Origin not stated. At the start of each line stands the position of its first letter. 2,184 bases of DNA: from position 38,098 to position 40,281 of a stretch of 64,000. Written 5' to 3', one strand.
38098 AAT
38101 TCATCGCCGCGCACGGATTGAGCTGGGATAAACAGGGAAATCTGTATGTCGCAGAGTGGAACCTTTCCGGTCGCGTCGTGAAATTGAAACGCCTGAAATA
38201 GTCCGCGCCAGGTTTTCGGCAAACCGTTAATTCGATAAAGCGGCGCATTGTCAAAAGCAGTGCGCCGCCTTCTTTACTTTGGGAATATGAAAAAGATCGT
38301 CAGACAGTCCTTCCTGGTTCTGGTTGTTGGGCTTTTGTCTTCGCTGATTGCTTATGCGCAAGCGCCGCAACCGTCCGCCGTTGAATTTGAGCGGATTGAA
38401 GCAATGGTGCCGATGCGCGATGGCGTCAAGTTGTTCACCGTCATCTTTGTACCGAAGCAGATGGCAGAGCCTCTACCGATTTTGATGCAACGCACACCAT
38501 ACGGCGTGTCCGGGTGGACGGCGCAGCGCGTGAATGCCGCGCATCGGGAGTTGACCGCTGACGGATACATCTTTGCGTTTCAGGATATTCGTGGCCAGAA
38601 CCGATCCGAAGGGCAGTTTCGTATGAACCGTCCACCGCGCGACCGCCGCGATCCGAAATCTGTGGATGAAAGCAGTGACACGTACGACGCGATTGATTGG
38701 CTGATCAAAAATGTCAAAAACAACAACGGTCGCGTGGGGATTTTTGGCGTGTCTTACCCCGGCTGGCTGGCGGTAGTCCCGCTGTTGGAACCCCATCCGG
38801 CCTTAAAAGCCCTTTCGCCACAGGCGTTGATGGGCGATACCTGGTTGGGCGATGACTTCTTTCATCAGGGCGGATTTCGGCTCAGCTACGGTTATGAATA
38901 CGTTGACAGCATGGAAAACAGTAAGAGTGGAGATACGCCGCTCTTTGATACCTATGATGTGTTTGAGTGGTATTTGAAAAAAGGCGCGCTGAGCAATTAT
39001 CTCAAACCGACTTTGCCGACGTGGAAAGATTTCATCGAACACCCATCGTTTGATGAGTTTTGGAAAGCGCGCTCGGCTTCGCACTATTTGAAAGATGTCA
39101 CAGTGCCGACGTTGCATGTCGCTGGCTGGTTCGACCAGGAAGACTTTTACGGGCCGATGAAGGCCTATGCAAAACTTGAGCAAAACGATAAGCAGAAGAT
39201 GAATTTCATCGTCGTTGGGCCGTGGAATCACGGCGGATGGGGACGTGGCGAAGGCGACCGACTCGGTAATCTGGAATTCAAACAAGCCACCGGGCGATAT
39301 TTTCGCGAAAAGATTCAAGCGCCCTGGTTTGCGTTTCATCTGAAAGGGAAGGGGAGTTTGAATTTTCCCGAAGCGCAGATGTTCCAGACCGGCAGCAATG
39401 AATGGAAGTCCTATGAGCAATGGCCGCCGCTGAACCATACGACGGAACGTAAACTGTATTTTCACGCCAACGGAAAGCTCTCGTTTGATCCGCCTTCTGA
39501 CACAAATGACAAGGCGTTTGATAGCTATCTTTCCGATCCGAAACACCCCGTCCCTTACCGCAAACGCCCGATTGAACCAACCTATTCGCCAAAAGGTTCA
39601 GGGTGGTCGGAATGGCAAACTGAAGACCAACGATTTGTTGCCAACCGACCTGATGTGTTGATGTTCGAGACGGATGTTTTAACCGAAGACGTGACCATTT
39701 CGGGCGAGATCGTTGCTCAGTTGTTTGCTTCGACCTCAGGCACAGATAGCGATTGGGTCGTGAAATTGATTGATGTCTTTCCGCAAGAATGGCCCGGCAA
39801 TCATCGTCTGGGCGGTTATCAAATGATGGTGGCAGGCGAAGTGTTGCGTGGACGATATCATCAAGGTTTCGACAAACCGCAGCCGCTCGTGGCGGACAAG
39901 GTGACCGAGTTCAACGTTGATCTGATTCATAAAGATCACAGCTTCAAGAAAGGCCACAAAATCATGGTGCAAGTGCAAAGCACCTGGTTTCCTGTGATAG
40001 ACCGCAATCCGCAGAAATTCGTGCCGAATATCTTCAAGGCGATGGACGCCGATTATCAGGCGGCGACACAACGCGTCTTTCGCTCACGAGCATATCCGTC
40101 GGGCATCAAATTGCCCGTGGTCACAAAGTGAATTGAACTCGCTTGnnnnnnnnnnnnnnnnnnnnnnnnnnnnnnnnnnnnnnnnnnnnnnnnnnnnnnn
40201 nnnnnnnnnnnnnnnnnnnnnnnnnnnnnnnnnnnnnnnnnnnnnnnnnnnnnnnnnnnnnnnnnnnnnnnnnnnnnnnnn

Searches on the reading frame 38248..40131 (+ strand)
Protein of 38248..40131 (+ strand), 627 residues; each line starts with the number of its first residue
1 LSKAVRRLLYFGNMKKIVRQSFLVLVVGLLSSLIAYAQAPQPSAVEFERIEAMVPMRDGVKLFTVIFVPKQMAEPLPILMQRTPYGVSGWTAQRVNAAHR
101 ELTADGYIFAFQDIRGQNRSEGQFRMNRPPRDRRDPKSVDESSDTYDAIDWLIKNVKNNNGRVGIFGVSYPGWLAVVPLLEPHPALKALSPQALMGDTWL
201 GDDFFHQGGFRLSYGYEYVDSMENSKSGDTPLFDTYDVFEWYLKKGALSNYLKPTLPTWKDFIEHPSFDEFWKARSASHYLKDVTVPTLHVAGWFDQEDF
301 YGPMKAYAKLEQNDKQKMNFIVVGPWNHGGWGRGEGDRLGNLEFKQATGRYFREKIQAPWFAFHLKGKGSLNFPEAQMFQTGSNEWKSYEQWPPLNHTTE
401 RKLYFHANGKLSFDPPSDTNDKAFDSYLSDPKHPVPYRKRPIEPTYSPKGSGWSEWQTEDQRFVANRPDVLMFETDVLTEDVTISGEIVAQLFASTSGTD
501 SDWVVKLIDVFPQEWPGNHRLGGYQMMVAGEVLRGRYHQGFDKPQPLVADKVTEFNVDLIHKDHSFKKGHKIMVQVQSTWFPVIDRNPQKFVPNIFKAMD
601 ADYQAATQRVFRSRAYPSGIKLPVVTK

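Call 11: search_protein_families(library=pfam, proteins=[window:38248-40131:+], max_evalue=0.001)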
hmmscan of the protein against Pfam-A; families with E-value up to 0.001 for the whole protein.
window:38248-40131:+ (627 aa): 3 families
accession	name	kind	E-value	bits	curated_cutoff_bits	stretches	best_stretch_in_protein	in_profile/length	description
PF02129.25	Peptidase_S15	-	2e-53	182.2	23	1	58-329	1-261/262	X-Pro dipeptidyl-peptidase (S15 family)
PF08530.16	PepX_C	-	3e-27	96.4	22.5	1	374-592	7-192/217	X-Pro dipeptidyl-peptidase C-terminal non-catalytic domain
PF00326.27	Peptidase_S9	-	1.1e-07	32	22.6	0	102-180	10-83/213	Prolyl oligopeptidase family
